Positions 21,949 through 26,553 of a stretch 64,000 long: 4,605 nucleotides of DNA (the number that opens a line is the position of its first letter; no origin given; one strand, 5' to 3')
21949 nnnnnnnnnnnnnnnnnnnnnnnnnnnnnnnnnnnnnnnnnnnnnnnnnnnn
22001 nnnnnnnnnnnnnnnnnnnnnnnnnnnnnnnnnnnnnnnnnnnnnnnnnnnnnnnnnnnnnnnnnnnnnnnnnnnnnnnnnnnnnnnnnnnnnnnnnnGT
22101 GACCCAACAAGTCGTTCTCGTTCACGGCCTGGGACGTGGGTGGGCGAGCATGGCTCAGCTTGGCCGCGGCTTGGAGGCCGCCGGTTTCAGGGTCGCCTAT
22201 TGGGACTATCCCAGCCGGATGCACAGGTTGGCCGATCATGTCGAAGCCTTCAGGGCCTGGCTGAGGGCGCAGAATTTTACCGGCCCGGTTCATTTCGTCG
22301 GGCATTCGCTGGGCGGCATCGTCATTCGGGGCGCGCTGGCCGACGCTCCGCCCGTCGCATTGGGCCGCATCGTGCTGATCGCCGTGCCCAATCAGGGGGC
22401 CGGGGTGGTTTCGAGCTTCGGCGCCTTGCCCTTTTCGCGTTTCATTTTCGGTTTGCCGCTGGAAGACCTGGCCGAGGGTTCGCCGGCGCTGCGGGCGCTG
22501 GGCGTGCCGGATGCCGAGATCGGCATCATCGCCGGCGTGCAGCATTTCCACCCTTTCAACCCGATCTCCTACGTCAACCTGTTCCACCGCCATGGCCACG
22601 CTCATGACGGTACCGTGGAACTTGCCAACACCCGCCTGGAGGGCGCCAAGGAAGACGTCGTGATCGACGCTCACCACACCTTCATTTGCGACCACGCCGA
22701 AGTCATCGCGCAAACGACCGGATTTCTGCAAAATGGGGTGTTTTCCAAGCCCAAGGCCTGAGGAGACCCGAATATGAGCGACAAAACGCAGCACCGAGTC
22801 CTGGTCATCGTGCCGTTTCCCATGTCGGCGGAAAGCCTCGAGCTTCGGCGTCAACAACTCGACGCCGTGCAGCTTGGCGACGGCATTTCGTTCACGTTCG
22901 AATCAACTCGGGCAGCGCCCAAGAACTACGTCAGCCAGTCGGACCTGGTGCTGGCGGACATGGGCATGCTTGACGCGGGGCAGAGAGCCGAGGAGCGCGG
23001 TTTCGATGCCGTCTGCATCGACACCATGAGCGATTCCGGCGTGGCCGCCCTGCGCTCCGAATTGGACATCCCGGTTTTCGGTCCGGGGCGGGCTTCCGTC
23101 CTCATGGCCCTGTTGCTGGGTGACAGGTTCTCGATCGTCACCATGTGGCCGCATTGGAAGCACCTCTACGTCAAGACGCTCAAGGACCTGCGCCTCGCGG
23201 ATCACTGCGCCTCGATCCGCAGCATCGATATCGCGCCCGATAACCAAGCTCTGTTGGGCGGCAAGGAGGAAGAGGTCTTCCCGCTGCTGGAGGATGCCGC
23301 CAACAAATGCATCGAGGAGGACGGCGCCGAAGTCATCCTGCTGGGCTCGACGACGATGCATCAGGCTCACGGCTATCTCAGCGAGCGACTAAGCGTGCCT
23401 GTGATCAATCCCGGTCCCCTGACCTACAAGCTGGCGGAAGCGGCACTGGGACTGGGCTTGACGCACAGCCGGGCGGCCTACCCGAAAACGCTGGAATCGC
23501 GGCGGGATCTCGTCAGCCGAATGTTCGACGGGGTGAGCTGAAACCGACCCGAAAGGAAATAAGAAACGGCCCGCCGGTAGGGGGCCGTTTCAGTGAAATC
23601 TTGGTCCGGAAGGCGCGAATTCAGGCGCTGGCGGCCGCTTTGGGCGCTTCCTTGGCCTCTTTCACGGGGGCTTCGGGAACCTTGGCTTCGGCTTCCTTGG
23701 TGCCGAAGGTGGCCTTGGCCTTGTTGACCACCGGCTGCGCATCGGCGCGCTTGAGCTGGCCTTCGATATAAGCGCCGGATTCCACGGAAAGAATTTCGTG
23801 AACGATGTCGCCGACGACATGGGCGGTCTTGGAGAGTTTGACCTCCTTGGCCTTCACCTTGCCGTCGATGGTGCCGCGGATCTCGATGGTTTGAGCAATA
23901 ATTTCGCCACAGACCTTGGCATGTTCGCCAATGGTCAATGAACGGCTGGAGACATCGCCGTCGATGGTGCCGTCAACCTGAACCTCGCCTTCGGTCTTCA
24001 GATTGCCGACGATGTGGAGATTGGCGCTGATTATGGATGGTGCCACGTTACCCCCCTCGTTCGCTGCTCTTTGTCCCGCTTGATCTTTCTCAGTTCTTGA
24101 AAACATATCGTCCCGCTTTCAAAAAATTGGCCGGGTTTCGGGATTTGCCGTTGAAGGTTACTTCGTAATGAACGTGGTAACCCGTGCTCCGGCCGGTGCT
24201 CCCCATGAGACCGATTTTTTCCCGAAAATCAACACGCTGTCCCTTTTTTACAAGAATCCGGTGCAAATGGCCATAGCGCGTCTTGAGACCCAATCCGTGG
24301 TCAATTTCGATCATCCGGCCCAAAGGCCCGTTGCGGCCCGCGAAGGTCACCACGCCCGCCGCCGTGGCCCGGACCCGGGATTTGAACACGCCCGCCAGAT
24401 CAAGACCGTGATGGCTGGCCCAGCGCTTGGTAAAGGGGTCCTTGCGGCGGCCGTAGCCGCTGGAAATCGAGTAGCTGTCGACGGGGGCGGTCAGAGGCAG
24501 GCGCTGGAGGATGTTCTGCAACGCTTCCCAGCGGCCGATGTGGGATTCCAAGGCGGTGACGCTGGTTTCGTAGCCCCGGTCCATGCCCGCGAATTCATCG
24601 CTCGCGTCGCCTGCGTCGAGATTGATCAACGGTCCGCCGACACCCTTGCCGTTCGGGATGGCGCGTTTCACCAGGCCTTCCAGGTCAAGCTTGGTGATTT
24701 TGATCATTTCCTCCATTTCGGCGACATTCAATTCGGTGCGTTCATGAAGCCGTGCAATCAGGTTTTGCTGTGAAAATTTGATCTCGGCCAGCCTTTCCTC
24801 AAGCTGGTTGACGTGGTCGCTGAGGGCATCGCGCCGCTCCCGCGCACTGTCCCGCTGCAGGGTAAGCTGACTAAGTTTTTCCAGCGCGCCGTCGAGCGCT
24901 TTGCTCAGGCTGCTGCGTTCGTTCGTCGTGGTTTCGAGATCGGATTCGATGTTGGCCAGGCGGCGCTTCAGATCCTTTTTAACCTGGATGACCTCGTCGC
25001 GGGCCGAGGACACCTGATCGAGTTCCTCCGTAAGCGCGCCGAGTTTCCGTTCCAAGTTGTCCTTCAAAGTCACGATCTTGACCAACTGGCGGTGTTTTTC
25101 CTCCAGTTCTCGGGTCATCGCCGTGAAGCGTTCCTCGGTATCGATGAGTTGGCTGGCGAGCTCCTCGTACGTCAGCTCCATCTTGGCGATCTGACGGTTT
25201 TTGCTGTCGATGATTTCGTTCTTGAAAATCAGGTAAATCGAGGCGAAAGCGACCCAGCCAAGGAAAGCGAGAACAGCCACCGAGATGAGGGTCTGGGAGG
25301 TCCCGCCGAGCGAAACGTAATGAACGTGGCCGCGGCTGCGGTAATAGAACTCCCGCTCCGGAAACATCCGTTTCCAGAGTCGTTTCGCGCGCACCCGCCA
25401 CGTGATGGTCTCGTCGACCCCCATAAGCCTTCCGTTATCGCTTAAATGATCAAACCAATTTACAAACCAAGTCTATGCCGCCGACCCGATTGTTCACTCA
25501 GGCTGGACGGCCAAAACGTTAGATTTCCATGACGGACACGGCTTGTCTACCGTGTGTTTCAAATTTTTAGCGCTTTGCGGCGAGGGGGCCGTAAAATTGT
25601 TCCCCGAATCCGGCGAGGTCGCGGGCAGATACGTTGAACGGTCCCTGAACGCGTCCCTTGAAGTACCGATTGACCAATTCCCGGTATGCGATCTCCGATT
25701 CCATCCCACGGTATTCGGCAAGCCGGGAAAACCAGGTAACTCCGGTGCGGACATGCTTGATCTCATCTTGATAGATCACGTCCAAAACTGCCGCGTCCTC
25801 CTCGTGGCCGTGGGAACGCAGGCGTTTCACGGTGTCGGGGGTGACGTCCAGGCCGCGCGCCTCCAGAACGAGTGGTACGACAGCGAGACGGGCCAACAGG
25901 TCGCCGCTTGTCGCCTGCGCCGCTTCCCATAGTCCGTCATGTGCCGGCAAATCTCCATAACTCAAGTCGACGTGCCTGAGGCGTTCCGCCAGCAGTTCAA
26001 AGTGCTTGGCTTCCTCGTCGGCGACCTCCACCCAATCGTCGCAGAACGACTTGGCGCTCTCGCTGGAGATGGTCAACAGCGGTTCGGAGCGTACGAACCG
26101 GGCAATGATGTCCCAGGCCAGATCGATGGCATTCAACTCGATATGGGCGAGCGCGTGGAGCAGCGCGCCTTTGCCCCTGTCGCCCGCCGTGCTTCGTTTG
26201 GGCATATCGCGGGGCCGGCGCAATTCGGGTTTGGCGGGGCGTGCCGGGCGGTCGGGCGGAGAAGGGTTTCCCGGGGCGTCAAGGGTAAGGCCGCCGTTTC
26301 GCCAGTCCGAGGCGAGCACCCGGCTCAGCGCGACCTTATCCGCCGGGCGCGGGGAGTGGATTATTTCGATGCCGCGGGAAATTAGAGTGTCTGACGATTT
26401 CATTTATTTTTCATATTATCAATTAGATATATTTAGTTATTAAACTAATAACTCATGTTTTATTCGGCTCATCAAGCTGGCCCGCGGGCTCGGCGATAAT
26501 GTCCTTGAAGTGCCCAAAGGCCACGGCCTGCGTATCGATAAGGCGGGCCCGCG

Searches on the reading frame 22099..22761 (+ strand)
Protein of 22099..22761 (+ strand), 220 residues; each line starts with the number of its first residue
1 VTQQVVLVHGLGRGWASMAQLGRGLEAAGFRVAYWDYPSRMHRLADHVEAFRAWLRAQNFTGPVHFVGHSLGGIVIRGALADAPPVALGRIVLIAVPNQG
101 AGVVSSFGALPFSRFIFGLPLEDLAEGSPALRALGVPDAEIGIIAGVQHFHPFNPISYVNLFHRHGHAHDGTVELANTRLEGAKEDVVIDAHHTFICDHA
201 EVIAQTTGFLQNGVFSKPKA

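Call 51: search_protein_families(library=pfam, proteins=[window:22099-22761:+], max_evalue=0.00001)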
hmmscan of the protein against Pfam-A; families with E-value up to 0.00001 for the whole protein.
window:22099-22761:+ (220 aa): 3 families
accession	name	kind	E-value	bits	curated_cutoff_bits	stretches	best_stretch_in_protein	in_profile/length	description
PF12146.15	Hydrolase_4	-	7.8e-07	29.1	27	0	3-95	5-108/239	Serine aminopeptidase, S33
PF00561.26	Abhydrolase_1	-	2e-06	28.1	25.8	0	5-96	3-102/245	alpha/beta hydrolase fold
PF12697.13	Abhydrolase_6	-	2.3e-06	28.9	26.3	1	5-121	1-113/217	Alpha/beta hydrolase family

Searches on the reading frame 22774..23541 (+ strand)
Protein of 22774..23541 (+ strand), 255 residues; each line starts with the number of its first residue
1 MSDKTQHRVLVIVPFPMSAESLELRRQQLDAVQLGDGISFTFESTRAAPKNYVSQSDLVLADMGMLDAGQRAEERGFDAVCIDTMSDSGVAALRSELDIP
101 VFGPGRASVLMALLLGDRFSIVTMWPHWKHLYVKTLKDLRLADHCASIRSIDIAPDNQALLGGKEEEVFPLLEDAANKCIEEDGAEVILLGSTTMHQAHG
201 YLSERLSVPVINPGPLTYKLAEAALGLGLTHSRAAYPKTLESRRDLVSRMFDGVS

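Call 51: search_protein_families(library=pfam, proteins=[window:22774-23541:+], max_evalue=0.00001)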
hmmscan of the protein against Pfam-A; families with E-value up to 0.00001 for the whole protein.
window:22774-23541:+ (255 aa): 1 family
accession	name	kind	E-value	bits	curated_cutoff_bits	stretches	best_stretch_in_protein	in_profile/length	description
PF01177.27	Asp_Glu_race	-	3.4e-31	109.1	31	1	26-217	17-207/211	Asp/Glu/Hydantoin racemase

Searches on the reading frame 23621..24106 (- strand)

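Call 51: search_protein_families(library=pfam, proteins=[window:23621-24106:-], max_evalue=0.00001)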
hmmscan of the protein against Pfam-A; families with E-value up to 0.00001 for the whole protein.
window:23621-24106:- (161 aa): 1 family
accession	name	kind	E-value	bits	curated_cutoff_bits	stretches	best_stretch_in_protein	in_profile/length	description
PF04519.19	Bactofilin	-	4.2e-24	85.1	27.9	1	24-118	1-97/98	Polymer-forming cytoskeletal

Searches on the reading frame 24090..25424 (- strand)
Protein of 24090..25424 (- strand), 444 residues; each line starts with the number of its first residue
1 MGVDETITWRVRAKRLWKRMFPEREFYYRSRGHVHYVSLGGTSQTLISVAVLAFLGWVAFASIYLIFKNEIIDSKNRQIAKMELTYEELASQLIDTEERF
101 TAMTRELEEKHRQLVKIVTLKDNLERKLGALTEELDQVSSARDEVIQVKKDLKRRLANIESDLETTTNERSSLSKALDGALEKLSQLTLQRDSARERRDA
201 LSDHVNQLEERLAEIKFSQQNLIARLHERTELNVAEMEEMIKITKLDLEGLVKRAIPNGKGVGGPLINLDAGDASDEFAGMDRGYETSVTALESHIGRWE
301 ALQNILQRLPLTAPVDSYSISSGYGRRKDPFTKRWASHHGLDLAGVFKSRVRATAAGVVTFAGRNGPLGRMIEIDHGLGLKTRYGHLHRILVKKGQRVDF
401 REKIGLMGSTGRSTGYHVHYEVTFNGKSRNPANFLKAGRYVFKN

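Call 51: search_protein_families(library=pfam, proteins=[window:24090-25424:-], max_evalue=0.00001)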
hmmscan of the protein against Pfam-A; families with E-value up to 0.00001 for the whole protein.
window:24090-25424:- (444 aa): 2 families
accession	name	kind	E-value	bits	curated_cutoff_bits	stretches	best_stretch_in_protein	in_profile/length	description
PF01551.29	Peptidase_M23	-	1.3e-27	96.2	28.7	1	337-431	2-96/96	Peptidase family M23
PF19353.4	DUF5930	-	7.5e-16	58.5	27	1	12-316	8-316/320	Family of unknown function (DUF5930)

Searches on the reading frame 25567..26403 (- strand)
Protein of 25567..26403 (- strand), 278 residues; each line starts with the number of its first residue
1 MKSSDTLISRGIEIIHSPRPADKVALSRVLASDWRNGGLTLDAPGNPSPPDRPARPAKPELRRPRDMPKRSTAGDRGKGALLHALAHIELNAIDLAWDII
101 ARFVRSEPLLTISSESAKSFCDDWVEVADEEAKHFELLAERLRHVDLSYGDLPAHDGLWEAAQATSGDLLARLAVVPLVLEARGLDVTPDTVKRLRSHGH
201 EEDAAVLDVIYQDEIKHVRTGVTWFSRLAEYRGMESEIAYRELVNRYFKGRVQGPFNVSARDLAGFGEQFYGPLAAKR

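Call 51: search_protein_families(library=pfam, proteins=[window:25567-26403:-], max_evalue=0.00001)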
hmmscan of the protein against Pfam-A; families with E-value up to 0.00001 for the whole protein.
window:25567-26403:- (278 aa): 1 family
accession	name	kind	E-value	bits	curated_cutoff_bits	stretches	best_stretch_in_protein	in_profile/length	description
PF04305.20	DUF455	-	1.3e-92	310.2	34.3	1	17-271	2-246/247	Protein of unknown function (DUF455)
